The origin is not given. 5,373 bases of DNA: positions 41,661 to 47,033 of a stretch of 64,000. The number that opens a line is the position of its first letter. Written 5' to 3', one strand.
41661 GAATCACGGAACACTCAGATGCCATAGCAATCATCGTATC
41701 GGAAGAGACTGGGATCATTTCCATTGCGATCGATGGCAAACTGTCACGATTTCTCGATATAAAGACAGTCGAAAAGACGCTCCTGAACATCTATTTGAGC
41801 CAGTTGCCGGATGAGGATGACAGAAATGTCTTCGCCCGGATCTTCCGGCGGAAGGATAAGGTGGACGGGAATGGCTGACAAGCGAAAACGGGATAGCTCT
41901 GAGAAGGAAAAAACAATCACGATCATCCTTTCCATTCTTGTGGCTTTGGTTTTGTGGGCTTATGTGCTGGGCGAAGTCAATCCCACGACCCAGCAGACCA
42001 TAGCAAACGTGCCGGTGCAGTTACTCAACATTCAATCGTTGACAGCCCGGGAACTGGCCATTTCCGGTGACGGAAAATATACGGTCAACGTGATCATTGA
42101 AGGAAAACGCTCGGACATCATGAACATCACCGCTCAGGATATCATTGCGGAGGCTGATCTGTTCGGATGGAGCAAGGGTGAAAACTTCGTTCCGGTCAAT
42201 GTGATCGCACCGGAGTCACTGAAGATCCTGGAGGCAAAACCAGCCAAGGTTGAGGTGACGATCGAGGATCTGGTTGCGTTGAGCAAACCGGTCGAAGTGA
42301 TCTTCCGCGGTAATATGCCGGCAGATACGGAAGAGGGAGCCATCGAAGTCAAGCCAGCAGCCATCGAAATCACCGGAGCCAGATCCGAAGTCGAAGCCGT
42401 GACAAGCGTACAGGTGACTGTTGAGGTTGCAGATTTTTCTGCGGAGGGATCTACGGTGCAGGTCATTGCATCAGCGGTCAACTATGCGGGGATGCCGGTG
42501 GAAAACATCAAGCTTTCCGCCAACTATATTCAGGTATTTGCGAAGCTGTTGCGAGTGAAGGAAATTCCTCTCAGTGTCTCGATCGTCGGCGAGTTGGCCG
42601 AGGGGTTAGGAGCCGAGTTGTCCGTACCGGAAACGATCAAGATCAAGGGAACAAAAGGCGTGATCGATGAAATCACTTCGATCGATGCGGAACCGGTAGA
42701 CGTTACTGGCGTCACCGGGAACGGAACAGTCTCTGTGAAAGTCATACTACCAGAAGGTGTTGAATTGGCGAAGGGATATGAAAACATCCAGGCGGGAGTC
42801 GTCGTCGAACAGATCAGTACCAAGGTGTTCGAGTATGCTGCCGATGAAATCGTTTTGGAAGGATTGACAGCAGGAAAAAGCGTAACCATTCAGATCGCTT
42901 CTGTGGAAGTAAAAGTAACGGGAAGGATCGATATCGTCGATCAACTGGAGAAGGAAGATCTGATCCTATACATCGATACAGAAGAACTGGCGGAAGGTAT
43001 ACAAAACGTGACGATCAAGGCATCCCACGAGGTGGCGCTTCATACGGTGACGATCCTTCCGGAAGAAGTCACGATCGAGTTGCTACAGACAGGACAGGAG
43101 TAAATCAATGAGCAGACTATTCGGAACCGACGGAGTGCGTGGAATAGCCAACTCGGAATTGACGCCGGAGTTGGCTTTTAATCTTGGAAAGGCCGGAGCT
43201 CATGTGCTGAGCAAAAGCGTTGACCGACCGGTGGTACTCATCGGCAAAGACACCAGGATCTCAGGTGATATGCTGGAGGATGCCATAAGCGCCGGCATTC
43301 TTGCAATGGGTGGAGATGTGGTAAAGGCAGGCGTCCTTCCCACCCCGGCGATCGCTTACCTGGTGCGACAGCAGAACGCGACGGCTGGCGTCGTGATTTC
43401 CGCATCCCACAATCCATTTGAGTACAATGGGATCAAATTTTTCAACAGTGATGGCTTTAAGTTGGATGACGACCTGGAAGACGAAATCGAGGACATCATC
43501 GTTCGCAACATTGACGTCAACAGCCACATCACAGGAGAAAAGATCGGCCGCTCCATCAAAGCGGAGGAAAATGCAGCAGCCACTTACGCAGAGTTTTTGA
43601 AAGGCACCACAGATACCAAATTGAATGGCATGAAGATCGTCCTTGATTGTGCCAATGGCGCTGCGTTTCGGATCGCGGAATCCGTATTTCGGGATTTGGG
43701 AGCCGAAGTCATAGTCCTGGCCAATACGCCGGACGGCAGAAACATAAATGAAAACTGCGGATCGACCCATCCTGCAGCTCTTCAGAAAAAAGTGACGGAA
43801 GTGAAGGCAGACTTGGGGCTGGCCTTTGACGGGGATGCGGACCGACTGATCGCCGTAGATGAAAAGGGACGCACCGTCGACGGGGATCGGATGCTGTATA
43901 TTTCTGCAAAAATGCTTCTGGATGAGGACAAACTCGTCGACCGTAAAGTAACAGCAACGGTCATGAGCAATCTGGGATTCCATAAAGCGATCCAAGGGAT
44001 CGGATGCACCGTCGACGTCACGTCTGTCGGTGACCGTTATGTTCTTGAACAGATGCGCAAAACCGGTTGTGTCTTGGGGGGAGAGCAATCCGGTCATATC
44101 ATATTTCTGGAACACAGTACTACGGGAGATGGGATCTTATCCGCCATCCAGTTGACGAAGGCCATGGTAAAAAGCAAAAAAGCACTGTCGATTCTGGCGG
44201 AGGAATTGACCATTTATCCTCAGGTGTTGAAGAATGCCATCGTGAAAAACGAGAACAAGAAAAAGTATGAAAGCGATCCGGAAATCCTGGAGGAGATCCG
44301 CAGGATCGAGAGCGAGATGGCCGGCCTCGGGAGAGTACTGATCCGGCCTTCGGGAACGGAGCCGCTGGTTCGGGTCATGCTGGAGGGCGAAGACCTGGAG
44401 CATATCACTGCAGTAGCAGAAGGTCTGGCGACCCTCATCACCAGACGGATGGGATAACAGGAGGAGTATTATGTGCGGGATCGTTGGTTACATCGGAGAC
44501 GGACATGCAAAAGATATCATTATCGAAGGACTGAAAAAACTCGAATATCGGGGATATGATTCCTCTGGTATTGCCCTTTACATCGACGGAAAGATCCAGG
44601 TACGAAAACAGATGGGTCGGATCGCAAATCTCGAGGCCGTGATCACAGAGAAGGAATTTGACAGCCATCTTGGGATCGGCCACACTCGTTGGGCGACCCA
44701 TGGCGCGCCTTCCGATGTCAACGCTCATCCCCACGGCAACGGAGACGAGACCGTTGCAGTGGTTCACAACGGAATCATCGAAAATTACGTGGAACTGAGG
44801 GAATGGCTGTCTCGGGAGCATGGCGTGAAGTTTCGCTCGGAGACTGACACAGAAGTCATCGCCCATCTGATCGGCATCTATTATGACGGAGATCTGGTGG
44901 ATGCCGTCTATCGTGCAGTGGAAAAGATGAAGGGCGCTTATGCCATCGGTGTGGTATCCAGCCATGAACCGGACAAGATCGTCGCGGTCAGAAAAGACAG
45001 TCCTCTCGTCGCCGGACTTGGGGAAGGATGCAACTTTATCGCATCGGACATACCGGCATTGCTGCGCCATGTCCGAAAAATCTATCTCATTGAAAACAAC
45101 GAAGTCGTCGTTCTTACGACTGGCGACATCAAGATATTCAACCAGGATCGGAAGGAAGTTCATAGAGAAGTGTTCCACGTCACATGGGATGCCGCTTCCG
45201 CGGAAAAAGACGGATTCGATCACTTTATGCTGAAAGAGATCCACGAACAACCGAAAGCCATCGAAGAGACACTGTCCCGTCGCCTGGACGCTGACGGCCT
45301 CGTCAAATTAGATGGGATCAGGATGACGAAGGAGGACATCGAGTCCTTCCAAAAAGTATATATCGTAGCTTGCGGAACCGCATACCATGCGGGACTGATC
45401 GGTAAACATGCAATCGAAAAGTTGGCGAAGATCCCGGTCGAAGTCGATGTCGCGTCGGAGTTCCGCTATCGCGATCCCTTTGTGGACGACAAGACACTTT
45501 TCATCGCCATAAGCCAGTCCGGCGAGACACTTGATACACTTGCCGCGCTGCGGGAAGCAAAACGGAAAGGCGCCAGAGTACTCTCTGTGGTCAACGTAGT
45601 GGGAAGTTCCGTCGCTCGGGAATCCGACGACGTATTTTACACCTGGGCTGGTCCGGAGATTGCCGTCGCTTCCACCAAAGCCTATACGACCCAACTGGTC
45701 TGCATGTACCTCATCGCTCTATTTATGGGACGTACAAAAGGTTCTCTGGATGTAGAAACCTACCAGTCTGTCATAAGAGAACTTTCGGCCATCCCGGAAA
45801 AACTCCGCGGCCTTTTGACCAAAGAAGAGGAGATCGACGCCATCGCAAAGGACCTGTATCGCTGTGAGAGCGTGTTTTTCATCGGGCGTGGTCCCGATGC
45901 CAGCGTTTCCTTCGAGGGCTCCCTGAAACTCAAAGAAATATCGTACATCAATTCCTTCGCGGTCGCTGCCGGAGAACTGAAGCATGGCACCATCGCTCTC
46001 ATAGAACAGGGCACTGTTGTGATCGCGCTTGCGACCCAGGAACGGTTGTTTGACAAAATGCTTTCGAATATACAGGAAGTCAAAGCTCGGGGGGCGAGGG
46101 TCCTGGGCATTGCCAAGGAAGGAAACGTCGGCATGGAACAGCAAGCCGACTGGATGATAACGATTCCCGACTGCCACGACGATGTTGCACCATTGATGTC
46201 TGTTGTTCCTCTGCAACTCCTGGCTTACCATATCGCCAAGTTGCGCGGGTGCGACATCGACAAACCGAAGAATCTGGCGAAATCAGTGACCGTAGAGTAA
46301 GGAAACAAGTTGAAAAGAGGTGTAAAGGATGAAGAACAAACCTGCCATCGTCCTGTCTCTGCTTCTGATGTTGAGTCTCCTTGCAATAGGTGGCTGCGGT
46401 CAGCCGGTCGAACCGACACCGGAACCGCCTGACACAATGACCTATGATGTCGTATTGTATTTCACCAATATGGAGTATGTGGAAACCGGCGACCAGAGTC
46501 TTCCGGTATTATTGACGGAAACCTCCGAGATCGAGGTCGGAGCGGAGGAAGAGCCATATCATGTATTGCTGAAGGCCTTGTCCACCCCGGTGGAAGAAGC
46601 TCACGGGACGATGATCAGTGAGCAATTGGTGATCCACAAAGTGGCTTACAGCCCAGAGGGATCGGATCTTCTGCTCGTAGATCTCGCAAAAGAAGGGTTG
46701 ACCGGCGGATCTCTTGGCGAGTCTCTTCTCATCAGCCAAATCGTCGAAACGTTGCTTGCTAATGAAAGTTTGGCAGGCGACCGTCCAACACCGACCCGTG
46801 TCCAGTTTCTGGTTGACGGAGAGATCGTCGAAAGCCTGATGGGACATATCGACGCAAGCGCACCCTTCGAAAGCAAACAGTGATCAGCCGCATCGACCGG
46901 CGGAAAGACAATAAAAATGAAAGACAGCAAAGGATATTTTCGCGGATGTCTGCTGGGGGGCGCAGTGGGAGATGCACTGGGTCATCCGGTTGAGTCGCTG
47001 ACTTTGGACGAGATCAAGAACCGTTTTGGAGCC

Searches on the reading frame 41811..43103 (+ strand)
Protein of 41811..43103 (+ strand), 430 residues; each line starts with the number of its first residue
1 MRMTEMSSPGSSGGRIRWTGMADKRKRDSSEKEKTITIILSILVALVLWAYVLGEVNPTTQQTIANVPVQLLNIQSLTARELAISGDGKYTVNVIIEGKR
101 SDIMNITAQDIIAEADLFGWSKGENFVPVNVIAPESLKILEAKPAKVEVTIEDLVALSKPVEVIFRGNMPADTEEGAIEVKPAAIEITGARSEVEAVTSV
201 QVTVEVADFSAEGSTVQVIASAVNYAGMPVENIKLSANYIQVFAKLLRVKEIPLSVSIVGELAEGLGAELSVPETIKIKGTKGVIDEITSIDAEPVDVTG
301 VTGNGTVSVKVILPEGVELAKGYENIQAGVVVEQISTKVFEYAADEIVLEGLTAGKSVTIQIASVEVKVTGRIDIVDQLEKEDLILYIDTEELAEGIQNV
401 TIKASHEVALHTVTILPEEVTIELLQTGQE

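Call 63: search_protein_families(library=pfam, proteins=[window:41811-43103:+], max_evalue=0.00001)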
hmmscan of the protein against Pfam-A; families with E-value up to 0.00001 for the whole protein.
window:41811-43103:+ (430 aa): 1 family
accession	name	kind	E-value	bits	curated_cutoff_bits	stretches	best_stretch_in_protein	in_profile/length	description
PF07949.17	YbbR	-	1.2e-29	102.9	22.3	3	252-317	1-69/81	YbbR-like protein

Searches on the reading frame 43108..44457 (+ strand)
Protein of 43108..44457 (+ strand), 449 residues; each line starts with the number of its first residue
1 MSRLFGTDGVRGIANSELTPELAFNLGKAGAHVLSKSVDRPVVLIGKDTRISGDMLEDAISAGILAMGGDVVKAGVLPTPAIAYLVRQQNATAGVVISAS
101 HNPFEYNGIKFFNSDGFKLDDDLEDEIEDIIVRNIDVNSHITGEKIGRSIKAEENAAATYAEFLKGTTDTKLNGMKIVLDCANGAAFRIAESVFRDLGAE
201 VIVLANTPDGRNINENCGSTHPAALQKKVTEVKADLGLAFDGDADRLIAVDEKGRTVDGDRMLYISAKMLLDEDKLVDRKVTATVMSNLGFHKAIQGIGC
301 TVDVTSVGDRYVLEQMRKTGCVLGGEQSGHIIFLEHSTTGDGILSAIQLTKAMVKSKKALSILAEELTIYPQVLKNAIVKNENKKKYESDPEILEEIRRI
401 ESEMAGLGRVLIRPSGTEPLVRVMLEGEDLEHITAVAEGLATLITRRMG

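Call 63: search_protein_families(library=pfam, proteins=[window:43108-44457:+], max_evalue=0.00001)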
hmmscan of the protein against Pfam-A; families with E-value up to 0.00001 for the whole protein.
window:43108-44457:+ (449 aa): 4 families
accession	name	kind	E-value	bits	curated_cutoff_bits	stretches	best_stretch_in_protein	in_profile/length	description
PF02878.22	PGM_PMM_I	-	5.6e-45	152.9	22.5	1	3-132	2-132/138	Phosphoglucomutase/phosphomannomutase, alpha/beta/alpha domain I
PF02880.22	PGM_PMM_III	-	1.4e-32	112.6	20.7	1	258-367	1-111/115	Phosphoglucomutase/phosphomannomutase, alpha/beta/alpha domain III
PF02879.22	PGM_PMM_II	-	1.5e-17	64.5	29.3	1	160-254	3-103/103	Phosphoglucomutase/phosphomannomutase, alpha/beta/alpha domain II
PF00408.26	PGM_PMM_IV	-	1.2e-15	57.7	23.1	1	375-441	2-66/68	Phosphoglucomutase/phosphomannomutase, C-terminal domain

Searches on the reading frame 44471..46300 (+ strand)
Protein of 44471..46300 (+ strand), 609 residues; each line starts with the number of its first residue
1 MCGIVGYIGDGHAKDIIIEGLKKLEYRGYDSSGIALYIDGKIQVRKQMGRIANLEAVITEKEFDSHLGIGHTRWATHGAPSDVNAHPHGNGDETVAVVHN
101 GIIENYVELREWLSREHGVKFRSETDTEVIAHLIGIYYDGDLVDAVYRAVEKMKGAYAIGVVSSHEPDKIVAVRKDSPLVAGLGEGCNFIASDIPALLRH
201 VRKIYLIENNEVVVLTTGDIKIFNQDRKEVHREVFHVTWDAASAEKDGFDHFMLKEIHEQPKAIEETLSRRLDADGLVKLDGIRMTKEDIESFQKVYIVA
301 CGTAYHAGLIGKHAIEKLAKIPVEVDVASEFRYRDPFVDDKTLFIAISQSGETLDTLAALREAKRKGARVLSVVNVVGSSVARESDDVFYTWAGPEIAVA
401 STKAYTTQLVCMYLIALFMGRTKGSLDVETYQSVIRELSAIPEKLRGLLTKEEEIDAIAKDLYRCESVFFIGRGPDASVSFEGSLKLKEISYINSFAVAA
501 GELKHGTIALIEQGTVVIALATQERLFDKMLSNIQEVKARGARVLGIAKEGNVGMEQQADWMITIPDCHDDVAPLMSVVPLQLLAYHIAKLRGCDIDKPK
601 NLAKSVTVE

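Call 64: search_protein_families(library=pfam, proteins=[window:44471-46300:+], max_evalue=0.00001)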
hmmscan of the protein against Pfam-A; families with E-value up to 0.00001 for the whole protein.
window:44471-46300:+ (609 aa): 3 families
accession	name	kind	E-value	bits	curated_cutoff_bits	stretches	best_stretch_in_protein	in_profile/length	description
PF01380.27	SIS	-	2.5e-55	186.3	25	2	294-416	6-129/131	SIS domain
PF13522.11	GATase_6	-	4.7e-20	72.4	27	1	64-182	9-119/130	Glutamine amidotransferase domain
PF13537.11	GATase_7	-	2.7e-13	50.4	25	1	85-198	13-122/123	Glutamine amidotransferase domain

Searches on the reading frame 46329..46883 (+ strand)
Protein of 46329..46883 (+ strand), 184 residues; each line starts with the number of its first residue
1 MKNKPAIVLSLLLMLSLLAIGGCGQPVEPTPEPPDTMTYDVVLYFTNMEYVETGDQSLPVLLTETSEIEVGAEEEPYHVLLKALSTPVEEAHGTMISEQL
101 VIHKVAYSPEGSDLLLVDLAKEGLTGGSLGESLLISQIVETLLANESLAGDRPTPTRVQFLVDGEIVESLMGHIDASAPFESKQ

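Call 64: search_protein_families(library=pfam, proteins=[window:46329-46883:+], max_evalue=0.00001)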
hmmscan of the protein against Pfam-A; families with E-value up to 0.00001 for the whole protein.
window:46329-46883:+ (184 aa): 1 family
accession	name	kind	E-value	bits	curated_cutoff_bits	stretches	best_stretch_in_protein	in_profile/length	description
PF10646.14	Germane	-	2e-06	28.8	23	1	43-166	2-115/117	Sporulation and spore germination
